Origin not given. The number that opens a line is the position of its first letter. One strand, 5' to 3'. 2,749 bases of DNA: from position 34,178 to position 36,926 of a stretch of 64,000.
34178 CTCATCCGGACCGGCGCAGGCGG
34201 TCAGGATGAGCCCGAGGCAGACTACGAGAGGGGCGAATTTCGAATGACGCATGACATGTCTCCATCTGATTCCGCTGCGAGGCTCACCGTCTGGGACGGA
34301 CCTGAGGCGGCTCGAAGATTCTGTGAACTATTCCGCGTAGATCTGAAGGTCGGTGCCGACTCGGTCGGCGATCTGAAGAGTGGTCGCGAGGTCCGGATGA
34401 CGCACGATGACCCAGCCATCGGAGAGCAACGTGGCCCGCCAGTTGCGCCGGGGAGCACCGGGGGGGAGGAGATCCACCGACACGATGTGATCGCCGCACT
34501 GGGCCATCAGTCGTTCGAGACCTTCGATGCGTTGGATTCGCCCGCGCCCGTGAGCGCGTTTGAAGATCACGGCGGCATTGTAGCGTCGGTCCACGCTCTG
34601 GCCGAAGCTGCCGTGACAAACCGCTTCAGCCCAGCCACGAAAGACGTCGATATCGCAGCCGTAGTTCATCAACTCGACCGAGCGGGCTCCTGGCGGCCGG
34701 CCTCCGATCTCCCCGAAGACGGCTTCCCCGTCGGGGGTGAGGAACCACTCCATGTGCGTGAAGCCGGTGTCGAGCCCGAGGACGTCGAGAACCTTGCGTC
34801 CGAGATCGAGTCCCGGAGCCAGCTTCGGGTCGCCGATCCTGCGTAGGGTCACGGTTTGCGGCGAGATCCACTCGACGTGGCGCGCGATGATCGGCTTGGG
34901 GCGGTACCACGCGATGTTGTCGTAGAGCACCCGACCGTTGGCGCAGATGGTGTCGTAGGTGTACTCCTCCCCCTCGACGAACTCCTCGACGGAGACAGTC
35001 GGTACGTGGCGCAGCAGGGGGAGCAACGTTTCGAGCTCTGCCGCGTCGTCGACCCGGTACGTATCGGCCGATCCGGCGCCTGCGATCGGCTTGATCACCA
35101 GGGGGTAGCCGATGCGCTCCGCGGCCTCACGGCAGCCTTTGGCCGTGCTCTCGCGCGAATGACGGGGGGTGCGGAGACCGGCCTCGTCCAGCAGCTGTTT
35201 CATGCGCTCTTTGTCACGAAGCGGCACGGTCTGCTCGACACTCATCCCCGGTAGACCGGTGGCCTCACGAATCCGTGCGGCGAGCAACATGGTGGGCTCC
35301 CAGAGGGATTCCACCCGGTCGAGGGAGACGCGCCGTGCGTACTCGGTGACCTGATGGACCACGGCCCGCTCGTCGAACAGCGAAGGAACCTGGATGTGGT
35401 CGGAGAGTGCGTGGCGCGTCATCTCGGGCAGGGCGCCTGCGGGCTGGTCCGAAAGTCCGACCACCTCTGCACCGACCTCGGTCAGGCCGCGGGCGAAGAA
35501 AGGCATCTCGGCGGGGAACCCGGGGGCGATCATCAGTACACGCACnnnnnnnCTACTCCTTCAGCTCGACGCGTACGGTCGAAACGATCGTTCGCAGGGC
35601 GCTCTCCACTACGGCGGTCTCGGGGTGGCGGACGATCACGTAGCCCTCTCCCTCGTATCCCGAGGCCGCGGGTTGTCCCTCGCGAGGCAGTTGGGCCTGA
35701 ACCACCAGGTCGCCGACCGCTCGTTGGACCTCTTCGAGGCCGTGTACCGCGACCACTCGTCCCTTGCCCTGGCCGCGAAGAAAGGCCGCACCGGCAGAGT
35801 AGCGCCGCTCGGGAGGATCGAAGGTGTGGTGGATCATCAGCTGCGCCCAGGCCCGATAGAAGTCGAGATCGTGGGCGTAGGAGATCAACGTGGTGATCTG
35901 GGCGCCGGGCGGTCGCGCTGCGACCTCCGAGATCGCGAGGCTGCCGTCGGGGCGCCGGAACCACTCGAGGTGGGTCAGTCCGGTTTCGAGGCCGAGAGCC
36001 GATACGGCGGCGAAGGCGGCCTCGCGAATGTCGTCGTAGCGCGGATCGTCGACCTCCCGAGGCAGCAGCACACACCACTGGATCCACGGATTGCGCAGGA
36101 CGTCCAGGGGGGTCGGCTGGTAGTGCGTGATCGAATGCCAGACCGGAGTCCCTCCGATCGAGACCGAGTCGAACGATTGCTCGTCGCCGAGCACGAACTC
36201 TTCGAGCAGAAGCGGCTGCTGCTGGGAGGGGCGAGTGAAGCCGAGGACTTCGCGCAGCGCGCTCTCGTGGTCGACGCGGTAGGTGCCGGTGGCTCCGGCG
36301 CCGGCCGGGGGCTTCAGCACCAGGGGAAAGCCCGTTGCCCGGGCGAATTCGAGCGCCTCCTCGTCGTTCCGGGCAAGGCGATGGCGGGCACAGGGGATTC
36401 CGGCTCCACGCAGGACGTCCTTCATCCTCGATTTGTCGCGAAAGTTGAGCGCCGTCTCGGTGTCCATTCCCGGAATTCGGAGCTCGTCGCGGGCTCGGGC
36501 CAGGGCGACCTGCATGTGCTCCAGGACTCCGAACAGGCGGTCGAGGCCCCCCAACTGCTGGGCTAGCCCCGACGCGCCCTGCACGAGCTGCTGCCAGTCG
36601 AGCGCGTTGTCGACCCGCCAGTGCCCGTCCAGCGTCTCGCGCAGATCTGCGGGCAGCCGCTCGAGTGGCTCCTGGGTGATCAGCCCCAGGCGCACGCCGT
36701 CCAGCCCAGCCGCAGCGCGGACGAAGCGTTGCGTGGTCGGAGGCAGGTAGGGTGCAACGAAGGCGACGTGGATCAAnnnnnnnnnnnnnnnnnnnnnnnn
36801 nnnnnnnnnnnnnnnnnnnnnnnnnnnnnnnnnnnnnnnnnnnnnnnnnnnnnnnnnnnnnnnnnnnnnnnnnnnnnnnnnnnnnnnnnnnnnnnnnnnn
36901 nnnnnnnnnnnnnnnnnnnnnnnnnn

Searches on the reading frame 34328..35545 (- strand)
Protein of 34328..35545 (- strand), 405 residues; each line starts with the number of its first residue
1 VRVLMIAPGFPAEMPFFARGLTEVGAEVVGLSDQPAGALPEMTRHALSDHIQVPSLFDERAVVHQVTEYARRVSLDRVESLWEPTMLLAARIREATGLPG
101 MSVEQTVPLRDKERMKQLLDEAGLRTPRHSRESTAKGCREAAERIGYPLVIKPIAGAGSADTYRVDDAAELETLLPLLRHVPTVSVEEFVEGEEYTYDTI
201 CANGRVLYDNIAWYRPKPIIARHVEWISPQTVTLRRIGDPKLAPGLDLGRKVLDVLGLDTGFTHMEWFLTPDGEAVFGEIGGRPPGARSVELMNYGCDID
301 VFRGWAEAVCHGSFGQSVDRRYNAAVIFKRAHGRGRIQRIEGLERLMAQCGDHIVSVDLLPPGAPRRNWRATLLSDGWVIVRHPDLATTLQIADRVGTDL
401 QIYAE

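Call 54: search_protein_families(library=pfam, proteins=[window:34328-35545:-], max_evalue=0.00001)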
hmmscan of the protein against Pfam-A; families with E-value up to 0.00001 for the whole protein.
window:34328-35545:- (405 aa): 3 families
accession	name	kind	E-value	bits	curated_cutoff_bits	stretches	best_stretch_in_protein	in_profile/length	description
PF02655.19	ATP-grasp_3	-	3.6e-07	30.8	23.2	1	111-206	3-85/160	ATP-grasp domain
PF18130.6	ATPgrasp_N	-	3.7e-06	27.8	27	1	25-100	8-81/81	ATP-grasp N-terminal domain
PF02222.28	ATP-grasp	-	8.6e-06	25.9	27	0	117-284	1-163/179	ATP-grasp domain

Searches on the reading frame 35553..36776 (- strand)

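Call 54: search_protein_families(library=pfam, proteins=[window:35553-36776:-], max_evalue=0.00001)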
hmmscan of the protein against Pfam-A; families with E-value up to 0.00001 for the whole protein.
window:35553-36776:- (407 aa): 3 families
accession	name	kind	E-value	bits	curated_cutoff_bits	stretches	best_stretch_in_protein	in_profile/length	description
PF02222.28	ATP-grasp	-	4.3e-08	33.5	27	1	122-293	3-167/179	ATP-grasp domain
PF02786.22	CPSase_L_D2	-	7.9e-07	29.2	19.8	1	114-194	1-88/211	Carbamoyl-phosphate synthase L chain, ATP binding domain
PF13535.11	ATP-grasp_4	-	6.6e-06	26.3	27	0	149-295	2-158/160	ATP-grasp domain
